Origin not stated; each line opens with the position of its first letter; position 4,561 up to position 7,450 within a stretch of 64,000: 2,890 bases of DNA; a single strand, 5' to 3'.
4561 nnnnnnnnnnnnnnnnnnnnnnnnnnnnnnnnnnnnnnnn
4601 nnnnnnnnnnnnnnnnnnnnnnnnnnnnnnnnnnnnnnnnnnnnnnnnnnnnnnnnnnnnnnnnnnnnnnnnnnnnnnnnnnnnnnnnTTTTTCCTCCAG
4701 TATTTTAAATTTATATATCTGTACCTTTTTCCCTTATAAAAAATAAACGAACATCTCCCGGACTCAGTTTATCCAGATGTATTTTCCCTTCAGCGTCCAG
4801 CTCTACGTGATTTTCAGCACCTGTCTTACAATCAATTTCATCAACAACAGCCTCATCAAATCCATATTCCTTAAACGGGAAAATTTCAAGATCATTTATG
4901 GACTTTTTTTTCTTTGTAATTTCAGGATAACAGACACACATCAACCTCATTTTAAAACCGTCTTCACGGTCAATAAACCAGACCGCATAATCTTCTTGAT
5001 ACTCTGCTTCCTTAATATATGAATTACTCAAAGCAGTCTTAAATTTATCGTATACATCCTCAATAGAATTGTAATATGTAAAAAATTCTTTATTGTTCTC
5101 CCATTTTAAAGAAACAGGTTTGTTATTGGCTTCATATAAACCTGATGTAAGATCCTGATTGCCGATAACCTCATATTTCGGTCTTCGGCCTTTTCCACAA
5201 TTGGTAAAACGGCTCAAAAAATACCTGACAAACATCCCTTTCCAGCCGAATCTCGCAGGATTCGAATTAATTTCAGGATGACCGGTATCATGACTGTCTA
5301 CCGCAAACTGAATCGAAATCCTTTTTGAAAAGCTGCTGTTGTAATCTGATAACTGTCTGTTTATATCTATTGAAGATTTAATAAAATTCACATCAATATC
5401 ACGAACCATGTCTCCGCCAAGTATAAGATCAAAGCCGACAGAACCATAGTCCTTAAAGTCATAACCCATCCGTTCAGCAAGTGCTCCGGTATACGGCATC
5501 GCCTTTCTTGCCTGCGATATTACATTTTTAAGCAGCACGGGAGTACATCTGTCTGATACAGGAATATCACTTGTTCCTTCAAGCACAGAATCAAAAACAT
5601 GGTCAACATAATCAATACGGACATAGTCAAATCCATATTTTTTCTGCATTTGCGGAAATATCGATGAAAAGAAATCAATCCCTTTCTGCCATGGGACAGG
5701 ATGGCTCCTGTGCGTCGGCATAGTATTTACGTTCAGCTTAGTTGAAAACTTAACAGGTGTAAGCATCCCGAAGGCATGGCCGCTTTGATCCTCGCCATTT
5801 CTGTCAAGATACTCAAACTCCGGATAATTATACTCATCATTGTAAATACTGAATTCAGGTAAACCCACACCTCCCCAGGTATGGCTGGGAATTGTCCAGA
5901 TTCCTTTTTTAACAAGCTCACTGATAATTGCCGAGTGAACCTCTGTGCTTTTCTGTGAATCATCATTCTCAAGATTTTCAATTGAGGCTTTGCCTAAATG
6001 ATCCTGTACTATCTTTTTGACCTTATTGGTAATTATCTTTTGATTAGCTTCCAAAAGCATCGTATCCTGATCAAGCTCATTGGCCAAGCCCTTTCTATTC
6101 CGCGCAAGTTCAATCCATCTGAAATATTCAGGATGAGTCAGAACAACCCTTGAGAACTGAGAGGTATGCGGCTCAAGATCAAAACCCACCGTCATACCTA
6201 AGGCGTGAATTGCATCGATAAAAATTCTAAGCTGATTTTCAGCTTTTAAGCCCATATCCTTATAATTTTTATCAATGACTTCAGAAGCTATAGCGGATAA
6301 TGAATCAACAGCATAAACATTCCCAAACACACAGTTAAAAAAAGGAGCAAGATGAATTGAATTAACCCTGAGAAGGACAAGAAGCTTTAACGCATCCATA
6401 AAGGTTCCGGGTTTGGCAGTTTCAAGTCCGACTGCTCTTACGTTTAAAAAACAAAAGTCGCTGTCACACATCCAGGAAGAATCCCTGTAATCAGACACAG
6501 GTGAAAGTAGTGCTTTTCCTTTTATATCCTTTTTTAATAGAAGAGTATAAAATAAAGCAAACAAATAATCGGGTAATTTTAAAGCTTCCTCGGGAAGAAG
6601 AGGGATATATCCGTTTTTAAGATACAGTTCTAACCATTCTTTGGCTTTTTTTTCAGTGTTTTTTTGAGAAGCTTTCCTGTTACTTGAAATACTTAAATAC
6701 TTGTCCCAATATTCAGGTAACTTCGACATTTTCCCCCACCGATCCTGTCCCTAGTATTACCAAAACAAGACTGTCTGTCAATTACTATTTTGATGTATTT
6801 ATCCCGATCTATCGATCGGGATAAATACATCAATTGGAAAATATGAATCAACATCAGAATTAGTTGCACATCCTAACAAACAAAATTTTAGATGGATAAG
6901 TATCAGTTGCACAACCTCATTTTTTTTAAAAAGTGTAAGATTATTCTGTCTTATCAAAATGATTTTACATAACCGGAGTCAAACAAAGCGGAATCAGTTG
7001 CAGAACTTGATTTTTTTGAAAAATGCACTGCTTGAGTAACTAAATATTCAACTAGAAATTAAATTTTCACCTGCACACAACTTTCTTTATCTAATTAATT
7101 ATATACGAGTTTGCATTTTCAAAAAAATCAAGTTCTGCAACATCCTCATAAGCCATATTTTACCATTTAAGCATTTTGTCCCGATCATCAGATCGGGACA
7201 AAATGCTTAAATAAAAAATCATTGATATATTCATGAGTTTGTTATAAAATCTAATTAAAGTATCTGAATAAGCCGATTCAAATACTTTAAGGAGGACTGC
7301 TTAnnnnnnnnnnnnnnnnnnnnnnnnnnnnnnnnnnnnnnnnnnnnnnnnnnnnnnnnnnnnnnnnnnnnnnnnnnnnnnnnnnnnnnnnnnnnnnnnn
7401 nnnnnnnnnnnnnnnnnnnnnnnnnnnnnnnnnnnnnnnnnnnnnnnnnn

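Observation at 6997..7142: Unannotated MITE-like element family with perfect 26-bp terminal inverted repeats (3 full copies in 64 kb)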

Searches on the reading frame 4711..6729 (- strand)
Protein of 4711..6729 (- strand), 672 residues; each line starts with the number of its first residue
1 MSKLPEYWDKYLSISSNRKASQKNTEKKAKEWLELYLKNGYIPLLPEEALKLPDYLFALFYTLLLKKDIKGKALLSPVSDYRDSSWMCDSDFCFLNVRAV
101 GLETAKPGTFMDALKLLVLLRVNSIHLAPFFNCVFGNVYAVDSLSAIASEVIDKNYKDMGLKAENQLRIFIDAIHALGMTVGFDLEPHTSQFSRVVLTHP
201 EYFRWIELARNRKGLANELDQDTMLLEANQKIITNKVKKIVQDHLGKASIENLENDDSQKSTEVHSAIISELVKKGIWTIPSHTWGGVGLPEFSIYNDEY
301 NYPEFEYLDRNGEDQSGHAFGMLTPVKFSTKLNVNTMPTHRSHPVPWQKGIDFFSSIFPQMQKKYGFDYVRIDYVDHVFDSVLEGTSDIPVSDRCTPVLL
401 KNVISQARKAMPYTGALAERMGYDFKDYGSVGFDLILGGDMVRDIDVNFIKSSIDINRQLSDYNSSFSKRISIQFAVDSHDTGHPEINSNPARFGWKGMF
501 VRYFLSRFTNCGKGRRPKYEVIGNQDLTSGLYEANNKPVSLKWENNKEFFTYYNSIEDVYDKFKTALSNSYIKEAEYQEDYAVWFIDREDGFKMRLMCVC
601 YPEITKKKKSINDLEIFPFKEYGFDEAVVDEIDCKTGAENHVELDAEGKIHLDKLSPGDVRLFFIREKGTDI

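Call 16: search_protein_families(library=pfam, proteins=[window:4711-6729:-])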
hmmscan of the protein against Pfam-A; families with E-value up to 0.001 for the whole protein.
window:4711-6729:- (672 aa): 0 families

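Call 29: find_encoding_contigs(protein=window:4711-6729:-, flank=6000, max_places=8)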
Protein window:4711-6729:- (672 aa): no gene with exactly this product is on record in the collection.

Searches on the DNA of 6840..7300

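Call 37: search_rna_families(source=window, start=6840, end=7300, threshold=evalue, max_evalue=10)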
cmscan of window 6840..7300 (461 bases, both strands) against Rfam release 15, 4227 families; matches with E-value up to 10: 29.
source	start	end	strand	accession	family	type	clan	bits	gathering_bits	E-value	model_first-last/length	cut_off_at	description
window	7167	7209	-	RF03681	mir-1295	Gene; miRNA;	-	31.4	100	0.00037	1-78/78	no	mir-1295 microRNA precursor family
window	7162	7215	-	RF03940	MIR9563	Gene; miRNA;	-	25.4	90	0.013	1-127/127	no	MIR9563 microRNA precursor family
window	7155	7228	-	RF03860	MIR1520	Gene; miRNA;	CL00145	25.3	53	0.23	1-122/122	no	MIR1520 microRNA precursor family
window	7157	7217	+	RF04225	MIR7502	Gene; miRNA;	-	25.3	71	1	1-143/143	no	MIR7502 microRNA precursor family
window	7164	7213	-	RF04228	MIR6140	Gene; miRNA;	-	24.6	140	0.024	1-165/165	no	MIR6140 microRNA precursor family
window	7165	7212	+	RF04228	MIR6140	Gene; miRNA;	-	24.5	140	0.026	1-165/165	no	MIR6140 microRNA precursor family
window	7160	7215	-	RF03601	MIR7993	Gene; miRNA;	-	24.5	100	0.037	1-138/138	no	MIR7993 microRNA precursor family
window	7151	7226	-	RF00972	mir-651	Gene; miRNA;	-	24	106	0.018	1-86/86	no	mir-651 microRNA precursor family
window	7161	7217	+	RF03926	MIR1435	Gene; miRNA;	-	23.1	94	0.41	1-186/186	no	MIR1435 microRNA precursor family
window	7167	7212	+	RF03601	MIR7993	Gene; miRNA;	-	22.8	100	0.096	1-138/138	no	MIR7993 microRNA precursor family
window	7097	7216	+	RF03155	TD-1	Cis-reg;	CL00124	22.5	64.5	0.18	1-120/120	no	TD-1 RNA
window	7161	7216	+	RF00949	mir-983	Gene; miRNA;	-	21.7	100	0.85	1-90/90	no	mir-983 microRNA precursor family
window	7159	7218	-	RF03246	MIR1515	Gene; miRNA;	-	21.6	140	0.057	1-137/137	no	MIR1515 microRNA precursor family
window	7142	7231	+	RF02625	WsnRNA46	Gene; sRNA;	-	20.7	65.3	0.15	1-151/151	no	Wolbachia sRNA 46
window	7176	7242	-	RF02393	sau-59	Gene; sRNA;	-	20.1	80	2.9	1-128/128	no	Staphylococcus sRNA sau-59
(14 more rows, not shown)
